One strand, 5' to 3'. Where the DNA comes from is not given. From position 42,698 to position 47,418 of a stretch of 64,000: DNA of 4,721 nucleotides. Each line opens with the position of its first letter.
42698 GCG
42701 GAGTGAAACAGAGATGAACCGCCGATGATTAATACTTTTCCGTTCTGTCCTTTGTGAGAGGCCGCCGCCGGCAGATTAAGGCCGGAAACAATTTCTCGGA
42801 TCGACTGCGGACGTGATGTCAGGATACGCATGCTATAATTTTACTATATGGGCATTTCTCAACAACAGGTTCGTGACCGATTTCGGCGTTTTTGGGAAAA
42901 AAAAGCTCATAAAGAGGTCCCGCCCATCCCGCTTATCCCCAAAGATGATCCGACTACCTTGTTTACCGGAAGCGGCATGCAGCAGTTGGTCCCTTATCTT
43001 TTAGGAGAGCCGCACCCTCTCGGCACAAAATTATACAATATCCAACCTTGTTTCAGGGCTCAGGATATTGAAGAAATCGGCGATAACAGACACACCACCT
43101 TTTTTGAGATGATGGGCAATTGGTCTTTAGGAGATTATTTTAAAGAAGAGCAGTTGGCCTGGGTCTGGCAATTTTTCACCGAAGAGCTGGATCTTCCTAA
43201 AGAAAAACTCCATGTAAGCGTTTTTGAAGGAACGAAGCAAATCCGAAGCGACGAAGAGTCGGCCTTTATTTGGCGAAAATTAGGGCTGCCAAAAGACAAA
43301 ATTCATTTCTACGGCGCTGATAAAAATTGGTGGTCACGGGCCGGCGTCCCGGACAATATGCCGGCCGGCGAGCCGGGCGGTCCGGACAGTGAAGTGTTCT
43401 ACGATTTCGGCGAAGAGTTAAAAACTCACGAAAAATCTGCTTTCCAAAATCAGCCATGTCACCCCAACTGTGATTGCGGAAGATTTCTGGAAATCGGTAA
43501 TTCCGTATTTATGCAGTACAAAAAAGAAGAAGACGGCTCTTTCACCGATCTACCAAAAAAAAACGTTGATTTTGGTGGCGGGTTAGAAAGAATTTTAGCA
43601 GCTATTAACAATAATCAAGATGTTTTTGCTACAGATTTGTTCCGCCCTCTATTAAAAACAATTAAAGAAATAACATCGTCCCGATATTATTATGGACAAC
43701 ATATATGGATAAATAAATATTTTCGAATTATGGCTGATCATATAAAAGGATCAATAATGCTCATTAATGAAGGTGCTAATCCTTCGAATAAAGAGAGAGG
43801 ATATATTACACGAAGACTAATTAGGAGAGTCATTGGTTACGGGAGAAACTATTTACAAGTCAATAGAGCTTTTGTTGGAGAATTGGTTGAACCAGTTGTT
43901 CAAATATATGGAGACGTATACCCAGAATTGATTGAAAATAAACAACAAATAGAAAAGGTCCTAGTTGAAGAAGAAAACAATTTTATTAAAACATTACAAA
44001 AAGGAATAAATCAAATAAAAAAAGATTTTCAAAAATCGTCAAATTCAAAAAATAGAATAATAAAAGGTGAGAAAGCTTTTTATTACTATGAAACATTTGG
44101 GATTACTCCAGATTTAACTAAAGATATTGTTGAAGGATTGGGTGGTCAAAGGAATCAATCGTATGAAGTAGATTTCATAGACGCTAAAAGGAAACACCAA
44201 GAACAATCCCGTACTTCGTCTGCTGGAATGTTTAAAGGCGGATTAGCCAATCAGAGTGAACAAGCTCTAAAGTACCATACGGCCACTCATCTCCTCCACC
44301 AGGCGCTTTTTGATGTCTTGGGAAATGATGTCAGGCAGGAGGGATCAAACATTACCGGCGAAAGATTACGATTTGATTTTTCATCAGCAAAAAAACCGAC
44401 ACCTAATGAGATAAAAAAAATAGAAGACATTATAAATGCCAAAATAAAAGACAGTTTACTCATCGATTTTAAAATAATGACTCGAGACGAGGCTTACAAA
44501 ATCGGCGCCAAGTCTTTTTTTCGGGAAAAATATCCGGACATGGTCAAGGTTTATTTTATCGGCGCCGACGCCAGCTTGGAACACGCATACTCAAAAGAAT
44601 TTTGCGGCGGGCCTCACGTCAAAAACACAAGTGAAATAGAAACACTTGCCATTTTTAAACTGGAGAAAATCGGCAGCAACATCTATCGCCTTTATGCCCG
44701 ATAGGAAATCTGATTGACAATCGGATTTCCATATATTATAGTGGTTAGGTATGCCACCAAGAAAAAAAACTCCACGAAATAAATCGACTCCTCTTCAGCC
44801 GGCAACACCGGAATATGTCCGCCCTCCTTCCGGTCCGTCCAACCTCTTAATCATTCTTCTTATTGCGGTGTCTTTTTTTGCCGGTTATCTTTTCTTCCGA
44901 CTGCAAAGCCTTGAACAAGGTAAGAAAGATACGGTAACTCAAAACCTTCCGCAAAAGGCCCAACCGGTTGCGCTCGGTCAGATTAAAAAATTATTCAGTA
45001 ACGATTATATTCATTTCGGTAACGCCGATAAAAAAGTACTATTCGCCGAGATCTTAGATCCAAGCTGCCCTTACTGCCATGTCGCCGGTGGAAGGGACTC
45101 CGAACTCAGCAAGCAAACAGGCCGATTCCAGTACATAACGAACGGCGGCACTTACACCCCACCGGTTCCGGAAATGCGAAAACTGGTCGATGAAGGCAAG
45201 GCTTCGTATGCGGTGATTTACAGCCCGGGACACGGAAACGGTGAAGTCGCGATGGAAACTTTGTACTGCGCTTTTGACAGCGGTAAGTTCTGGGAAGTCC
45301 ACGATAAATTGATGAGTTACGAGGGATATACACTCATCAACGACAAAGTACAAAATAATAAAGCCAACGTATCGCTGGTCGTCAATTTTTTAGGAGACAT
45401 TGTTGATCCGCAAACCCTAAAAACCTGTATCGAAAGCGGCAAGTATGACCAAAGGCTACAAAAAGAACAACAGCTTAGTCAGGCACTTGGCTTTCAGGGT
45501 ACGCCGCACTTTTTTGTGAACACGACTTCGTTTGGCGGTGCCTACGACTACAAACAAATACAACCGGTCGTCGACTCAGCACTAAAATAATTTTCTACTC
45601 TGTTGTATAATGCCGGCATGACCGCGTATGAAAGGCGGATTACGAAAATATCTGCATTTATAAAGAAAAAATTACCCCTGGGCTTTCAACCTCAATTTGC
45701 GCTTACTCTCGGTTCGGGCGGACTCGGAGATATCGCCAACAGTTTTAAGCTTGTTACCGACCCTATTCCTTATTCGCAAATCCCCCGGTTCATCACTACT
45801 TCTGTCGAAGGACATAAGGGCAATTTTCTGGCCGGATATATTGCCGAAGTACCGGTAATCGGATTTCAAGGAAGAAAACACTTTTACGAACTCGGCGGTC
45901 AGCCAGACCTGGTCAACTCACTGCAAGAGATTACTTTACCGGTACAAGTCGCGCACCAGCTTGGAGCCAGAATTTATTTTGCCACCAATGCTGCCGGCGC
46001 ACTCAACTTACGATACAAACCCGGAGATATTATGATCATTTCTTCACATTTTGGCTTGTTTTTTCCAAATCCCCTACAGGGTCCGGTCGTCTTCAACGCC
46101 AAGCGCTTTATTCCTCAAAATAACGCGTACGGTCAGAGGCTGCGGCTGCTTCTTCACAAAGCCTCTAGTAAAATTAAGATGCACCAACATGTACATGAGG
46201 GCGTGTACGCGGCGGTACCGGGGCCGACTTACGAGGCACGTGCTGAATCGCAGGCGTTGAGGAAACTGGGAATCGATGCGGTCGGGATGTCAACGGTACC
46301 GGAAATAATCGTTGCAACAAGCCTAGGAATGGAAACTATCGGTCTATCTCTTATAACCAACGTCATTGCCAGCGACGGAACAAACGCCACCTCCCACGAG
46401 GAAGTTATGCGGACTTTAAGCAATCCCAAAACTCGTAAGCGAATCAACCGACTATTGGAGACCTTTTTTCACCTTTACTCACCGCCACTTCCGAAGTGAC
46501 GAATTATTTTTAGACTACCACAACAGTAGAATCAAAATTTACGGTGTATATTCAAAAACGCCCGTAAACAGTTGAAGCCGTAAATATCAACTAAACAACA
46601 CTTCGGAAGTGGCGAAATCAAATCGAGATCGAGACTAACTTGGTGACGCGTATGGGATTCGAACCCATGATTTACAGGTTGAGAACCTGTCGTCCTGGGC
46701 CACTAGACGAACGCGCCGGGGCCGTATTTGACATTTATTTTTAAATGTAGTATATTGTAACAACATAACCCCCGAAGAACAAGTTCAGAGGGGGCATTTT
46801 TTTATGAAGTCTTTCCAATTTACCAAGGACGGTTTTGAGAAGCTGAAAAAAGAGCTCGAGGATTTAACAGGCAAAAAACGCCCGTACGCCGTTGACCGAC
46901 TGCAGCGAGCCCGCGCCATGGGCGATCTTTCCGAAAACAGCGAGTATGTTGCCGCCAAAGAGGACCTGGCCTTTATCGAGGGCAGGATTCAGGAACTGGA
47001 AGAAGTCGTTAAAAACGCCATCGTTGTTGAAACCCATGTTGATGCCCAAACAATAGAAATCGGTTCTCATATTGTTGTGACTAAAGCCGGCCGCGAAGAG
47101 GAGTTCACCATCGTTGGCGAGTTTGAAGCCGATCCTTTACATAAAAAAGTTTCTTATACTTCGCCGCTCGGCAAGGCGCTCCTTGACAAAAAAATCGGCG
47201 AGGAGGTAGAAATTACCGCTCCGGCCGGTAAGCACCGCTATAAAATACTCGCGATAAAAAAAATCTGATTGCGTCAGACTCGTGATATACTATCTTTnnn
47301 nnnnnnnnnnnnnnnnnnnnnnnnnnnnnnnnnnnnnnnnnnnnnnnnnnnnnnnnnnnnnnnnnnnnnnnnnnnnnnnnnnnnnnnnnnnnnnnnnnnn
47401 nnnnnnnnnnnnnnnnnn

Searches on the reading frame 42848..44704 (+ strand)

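Call 67: search_protein_families(library=pfam, proteins=[window:42848-44704:+], max_evalue=0.0001)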
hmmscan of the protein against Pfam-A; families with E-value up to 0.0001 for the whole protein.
window:42848-44704:+ (618 aa): 2 families
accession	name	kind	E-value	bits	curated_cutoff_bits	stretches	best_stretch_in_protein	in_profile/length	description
PF01411.24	tRNA-synt_2c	-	6.2e-121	405.1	30.3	1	8-480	2-451/552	tRNA synthetases class II (A)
PF07973.19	tRNA_SAD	-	9.8e-12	45.1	24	1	566-616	1-44/44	Threonyl and Alanyl tRNA synthetase second additional domain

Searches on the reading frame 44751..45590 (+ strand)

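Call 67: search_protein_families(library=pfam, proteins=[window:44751-45590:+], max_evalue=0.0001)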
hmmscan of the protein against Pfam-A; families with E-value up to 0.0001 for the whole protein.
window:44751-45590:+ (279 aa): 2 families
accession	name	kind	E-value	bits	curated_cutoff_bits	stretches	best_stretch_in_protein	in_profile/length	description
PF13462.12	Thioredoxin_4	-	1.1e-12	48.9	23.2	1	143-275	40-164/165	Thioredoxin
PF01323.26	DSBA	-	2.7e-05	24.5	25.6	0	218-271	134-187/191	DSBA-like thioredoxin domain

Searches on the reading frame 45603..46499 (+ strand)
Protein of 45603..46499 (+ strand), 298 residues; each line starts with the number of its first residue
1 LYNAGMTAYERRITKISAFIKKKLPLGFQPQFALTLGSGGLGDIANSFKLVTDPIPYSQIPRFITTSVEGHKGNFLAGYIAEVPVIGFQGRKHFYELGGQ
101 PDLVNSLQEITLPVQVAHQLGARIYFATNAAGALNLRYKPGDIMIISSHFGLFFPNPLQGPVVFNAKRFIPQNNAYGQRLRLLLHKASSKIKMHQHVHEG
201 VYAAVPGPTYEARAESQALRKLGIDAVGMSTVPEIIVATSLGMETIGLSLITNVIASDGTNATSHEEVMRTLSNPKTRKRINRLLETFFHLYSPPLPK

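Call 67: search_protein_families(library=pfam, proteins=[window:45603-46499:+], max_evalue=0.0001)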
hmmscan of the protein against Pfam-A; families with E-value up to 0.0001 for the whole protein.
window:45603-46499:+ (298 aa): 1 family
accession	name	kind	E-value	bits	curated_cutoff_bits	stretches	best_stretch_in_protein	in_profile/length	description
PF01048.26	PNP_UDP_1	-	8e-36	124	25.1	1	33-274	3-219/233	Phosphorylase superfamily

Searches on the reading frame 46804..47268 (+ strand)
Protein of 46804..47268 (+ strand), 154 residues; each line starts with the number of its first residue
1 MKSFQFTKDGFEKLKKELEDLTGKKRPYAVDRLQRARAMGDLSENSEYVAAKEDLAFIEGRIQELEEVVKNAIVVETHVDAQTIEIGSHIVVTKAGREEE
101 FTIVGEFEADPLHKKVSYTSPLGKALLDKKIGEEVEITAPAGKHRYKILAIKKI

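Call 7: search_protein_families(library=pfam, proteins=[window:46804-47268:+], max_evalue=0.001)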
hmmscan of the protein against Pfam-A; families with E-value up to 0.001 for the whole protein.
window:46804-47268:+ (154 aa): 2 families
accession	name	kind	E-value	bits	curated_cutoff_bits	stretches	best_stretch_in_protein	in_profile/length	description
PF03449.20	GreA_GreB_N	-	3.4e-25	88.5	24.5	1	6-74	3-71/71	Transcription elongation factor, N-terminal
PF01272.25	GreA_GreB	-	6e-24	84.3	26.9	1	82-152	4-76/77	Transcription elongation factor, GreA/GreB, C-term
